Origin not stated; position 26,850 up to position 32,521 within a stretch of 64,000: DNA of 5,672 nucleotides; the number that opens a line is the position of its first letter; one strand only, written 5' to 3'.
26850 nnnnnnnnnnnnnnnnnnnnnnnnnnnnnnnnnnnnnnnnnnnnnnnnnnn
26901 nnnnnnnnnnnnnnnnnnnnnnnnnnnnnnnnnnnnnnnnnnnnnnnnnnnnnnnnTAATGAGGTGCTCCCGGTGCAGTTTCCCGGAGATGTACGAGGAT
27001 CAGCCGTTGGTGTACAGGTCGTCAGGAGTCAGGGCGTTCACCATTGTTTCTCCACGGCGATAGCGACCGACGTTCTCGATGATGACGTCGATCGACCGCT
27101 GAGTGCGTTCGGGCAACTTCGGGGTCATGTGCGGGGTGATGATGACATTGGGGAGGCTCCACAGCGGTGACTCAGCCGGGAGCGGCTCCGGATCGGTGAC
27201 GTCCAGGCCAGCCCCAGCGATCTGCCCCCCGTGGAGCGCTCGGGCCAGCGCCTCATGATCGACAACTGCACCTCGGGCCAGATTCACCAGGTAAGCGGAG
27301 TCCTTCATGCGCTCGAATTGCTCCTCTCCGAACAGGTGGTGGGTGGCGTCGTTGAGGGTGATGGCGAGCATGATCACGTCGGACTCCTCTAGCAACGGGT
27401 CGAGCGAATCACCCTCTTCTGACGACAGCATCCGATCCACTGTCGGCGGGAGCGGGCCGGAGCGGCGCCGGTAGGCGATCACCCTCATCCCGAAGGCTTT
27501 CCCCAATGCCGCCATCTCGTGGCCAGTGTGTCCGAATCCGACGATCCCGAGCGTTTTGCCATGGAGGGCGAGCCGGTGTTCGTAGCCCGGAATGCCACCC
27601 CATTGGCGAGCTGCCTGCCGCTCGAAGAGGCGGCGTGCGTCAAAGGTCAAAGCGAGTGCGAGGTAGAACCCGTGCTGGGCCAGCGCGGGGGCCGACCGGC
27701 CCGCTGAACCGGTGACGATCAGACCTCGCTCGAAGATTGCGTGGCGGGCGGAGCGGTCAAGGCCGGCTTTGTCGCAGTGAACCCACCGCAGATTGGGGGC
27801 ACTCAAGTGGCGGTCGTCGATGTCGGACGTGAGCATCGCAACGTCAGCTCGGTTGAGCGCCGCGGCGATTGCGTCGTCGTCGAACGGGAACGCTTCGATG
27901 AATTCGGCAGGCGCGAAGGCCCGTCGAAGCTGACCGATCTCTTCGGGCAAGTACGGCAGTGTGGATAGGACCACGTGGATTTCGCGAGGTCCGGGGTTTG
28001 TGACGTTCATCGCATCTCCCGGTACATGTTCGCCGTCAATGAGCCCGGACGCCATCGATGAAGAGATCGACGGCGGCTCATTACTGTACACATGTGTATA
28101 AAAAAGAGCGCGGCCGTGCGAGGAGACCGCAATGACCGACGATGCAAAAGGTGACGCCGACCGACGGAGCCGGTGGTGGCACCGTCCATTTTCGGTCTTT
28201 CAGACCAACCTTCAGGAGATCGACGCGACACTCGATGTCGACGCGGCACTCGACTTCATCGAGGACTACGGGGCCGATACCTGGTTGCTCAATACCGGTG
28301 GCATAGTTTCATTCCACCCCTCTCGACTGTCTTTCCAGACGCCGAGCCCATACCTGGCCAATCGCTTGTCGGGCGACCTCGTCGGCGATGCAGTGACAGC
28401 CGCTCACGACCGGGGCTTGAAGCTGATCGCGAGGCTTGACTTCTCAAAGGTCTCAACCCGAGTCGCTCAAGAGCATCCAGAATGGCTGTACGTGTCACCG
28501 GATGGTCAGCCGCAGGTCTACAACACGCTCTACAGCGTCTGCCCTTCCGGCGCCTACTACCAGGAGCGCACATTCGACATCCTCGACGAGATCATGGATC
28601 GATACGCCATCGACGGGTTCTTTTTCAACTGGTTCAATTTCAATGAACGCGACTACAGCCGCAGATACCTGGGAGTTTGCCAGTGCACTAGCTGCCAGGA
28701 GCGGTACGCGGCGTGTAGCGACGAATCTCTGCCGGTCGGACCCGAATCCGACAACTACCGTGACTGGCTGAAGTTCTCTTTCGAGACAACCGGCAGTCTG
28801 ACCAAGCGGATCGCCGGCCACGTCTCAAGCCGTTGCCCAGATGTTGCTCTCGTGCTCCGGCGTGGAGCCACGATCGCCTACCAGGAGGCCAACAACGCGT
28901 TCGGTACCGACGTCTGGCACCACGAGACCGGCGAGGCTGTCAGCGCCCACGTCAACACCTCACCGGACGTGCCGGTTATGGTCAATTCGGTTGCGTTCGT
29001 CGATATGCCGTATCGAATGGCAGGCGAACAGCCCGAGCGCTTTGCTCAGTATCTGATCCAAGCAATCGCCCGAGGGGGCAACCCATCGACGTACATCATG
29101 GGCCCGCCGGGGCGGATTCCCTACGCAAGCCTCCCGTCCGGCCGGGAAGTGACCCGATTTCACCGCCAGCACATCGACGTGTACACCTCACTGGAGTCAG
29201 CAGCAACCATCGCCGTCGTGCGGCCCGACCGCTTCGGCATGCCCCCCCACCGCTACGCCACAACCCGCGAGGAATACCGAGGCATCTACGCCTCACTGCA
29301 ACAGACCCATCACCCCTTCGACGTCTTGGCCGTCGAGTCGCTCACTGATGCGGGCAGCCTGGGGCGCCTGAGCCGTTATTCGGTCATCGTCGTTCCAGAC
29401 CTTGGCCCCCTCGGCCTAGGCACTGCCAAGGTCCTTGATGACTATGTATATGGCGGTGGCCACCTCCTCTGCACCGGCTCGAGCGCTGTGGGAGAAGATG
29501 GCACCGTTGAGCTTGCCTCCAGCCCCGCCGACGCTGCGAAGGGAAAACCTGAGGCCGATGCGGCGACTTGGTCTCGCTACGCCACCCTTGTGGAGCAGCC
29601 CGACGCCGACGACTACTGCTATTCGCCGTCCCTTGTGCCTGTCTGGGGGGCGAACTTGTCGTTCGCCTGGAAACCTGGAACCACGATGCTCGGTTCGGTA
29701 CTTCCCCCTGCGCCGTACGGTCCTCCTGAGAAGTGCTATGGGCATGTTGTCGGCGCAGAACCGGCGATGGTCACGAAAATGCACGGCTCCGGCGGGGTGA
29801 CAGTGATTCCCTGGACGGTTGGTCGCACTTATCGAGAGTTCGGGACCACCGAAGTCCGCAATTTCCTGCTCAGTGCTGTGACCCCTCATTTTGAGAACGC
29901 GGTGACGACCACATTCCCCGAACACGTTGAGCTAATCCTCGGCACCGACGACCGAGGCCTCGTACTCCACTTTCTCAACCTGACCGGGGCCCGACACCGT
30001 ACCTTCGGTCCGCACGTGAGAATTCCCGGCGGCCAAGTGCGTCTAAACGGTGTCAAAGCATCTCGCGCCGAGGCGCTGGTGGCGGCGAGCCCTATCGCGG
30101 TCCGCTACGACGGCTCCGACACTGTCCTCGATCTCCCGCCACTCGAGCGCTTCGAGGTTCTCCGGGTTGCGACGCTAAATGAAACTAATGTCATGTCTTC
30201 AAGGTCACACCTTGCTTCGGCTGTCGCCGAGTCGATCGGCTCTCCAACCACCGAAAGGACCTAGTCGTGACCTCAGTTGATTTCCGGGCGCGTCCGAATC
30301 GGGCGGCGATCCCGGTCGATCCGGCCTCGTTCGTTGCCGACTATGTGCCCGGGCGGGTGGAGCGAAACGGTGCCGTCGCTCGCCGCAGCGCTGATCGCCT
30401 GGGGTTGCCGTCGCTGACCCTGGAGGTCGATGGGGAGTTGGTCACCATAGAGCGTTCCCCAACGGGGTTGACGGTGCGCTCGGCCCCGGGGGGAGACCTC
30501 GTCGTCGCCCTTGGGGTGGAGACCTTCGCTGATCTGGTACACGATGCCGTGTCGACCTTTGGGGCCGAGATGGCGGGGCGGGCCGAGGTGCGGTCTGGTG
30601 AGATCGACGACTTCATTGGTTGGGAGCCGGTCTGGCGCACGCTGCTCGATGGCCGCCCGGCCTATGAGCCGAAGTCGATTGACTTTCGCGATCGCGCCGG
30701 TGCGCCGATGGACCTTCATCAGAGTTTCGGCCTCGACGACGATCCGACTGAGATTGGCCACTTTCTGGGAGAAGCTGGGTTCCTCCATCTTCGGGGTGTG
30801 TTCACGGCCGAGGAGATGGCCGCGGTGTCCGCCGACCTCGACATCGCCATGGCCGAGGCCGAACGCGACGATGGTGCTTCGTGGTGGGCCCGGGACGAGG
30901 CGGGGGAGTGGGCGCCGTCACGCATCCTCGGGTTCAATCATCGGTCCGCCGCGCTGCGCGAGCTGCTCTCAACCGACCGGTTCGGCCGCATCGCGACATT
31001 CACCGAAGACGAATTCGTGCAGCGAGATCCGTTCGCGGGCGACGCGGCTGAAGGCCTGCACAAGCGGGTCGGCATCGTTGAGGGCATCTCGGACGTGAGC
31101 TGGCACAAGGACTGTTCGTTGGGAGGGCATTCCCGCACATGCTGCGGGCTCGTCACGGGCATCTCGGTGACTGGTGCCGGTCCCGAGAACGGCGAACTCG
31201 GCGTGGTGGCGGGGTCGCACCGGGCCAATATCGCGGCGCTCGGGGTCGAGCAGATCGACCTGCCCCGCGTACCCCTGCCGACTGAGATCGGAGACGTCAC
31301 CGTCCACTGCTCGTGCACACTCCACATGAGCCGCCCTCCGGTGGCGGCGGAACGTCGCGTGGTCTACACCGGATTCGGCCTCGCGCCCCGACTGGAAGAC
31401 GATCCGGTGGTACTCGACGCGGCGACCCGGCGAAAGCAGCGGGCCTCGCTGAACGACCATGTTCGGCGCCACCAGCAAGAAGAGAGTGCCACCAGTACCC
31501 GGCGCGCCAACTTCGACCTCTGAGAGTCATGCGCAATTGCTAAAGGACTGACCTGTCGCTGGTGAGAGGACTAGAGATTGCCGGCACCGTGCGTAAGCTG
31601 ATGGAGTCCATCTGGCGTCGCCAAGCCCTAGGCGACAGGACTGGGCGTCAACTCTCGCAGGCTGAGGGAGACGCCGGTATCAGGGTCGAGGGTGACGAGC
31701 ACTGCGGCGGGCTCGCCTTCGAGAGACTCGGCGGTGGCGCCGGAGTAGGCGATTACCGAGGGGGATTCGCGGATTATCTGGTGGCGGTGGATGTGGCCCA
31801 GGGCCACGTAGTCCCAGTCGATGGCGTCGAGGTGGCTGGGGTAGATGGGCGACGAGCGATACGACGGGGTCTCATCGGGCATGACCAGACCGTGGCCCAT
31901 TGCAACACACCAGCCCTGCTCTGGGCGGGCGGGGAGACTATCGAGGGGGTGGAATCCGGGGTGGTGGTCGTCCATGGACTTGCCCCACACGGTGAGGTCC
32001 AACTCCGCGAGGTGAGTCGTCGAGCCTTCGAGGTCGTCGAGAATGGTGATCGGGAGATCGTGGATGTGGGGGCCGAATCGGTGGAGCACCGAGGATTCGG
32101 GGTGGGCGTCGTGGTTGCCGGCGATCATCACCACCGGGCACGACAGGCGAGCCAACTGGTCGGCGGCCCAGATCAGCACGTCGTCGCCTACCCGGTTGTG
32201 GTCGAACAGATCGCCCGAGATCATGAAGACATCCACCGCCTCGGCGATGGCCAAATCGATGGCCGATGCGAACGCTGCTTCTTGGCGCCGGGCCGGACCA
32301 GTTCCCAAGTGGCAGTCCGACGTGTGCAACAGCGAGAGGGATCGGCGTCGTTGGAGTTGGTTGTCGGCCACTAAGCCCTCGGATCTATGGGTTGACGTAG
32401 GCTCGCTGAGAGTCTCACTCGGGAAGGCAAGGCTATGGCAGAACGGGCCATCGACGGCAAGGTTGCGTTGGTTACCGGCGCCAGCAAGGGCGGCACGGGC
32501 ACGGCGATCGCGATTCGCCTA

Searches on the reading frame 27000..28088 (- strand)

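Call 3: search_protein_families(library=pfam, proteins=[window:27000-28088:-], max_evalue=0.01)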
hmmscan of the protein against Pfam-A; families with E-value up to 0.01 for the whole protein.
window:27000-28088:- (362 aa): 4 families
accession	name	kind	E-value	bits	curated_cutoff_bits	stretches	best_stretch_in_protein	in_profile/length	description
PF02826.25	2-Hacid_dh_C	-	1.2e-53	181.5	25.1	1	143-321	3-177/178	D-isomer specific 2-hydroxyacid dehydrogenase, NAD binding domain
PF00389.36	2-Hacid_dh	-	0.00017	21.7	24.6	1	61-266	22-103/134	D-isomer specific 2-hydroxyacid dehydrogenase, catalytic domain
PF13478.12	XdhC_C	-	0.0012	19.8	29.7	1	181-286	2-66/125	XdhC Rossmann domain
PF03446.21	NAD_binding_2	-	0.0037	17.7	21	1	180-286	2-108/161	NAD binding domain of 6-phosphogluconate dehydrogenase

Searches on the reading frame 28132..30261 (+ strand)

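Call 3: search_protein_families(library=pfam, proteins=[window:28132-30261:+], max_evalue=0.01)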
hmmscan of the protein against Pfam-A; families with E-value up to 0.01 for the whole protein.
window:28132-30261:+ (710 aa): 3 families
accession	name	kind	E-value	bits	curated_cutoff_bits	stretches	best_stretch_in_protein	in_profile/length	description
PF14871.12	GHL6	-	2.3e-24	86.6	35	1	40-167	6-132/132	Hypothetical glycosyl hydrolase 6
PF02449.21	Glyco_hydro_42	-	3.8e-05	23.7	21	1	111-225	76-170/376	Beta-galactosidase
PF08532.16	Glyco_hydro_42M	-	0.00019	21.5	25.8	1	412-453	54-95/207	Beta-galactosidase trimerisation domain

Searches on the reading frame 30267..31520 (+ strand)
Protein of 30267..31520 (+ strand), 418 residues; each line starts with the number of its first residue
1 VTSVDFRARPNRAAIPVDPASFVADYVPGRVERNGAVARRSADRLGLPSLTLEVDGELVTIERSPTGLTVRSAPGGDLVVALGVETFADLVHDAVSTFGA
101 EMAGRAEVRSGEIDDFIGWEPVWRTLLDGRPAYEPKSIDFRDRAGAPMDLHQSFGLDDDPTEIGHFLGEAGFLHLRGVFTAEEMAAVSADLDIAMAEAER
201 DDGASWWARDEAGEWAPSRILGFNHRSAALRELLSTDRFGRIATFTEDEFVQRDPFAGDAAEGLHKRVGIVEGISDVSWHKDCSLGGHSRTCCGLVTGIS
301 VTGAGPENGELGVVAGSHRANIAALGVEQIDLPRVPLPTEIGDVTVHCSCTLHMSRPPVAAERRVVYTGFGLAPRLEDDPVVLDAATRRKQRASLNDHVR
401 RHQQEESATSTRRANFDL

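Call 3: search_protein_families(library=pfam, proteins=[window:30267-31520:+], max_evalue=0.01)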
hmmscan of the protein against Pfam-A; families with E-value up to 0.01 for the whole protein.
window:30267-31520:+ (418 aa): 1 family
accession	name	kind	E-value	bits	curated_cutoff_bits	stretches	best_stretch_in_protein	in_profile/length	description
PF05721.19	PhyH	-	5.7e-08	33.7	22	1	169-360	3-207/213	Phytanoyl-CoA dioxygenase (PhyH)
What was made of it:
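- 30267..31523 (+): PhyH-family Fe(II)/2-oxoglutarate dioxygenase, 418 aa. It is a recurrent neighbour of this transporter type and may act on the imported compound. Pfam PhyH (call 3).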

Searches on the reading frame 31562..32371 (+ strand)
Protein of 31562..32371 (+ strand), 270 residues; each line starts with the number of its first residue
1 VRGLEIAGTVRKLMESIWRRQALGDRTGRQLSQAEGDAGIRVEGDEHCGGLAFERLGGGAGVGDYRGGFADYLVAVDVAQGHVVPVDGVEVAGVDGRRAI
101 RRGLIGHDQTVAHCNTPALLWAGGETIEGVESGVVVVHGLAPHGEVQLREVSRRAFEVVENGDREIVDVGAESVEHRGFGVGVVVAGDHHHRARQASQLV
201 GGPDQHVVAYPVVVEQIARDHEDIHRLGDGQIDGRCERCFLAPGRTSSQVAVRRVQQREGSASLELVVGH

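Call 81: search_protein_families(library=pfam, proteins=[window:31562-32371:+], max_evalue=0.1)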
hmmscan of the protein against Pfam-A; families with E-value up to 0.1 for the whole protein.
window:31562-32371:+ (270 aa): 1 family
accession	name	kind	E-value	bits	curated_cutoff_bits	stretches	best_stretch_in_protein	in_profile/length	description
PF08381.16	BRX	-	0.048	13.5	24.5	0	125-157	3-37/56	Transcription factor regulating root and shoot growth via Pin3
